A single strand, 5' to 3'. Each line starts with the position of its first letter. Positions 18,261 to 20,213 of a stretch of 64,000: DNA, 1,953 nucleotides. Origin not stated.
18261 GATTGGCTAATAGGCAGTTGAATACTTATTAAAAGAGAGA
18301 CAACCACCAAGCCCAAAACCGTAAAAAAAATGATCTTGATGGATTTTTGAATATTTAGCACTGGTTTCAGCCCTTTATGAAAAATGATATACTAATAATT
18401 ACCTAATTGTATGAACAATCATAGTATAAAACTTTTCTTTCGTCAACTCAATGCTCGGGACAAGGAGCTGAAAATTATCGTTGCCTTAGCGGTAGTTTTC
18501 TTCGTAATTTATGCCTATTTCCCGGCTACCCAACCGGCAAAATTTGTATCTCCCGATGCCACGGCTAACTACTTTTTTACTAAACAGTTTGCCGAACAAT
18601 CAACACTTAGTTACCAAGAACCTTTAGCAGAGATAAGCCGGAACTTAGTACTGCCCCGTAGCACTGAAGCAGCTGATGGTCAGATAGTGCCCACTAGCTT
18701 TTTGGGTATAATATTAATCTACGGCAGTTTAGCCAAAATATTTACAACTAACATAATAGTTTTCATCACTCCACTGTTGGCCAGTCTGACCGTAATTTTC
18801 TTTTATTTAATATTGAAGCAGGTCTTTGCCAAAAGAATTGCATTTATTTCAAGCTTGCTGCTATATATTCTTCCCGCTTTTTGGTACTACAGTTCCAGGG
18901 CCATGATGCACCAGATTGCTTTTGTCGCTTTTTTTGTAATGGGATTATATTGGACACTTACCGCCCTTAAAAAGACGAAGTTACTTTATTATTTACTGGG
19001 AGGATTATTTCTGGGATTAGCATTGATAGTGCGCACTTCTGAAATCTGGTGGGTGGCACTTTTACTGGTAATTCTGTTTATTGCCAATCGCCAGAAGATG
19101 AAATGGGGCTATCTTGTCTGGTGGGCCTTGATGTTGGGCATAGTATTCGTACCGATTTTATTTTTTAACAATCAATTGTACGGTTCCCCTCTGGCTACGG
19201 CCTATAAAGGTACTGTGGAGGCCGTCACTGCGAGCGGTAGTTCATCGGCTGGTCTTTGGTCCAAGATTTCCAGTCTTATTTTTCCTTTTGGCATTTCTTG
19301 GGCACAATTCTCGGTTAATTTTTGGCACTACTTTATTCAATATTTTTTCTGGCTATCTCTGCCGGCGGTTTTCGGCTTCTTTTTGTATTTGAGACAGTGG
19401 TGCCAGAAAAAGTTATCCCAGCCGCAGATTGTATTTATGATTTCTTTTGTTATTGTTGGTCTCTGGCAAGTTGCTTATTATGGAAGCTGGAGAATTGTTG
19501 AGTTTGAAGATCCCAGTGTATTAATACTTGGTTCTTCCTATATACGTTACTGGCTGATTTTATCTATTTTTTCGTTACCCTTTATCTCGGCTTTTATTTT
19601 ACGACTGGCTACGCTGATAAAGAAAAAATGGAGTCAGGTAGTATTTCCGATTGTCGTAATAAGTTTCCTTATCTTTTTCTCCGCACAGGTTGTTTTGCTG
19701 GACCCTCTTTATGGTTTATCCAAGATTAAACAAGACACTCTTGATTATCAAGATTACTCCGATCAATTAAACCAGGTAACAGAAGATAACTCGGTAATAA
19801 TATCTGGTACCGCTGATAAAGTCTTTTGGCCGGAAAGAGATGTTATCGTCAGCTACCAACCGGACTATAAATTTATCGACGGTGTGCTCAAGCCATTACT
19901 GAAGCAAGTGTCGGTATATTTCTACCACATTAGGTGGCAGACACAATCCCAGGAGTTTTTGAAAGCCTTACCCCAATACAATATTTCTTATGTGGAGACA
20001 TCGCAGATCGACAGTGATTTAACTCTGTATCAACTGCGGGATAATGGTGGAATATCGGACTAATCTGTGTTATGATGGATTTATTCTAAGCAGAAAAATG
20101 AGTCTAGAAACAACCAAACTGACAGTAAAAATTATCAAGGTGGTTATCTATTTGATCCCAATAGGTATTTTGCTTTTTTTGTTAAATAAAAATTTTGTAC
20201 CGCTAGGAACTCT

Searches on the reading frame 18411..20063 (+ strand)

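Call 88: search_protein_families(library=pfam, proteins=[window:18411-20063:+], max_evalue=0.001)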
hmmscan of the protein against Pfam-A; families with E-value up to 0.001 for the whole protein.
window:18411-20063:+ (550 aa): 1 family
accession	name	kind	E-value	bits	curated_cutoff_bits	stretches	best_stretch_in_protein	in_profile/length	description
PF13231.12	PMT_2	-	3e-08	34.5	26.1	1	115-250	23-158/160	Dolichyl-phosphate-mannose-protein mannosyltransferase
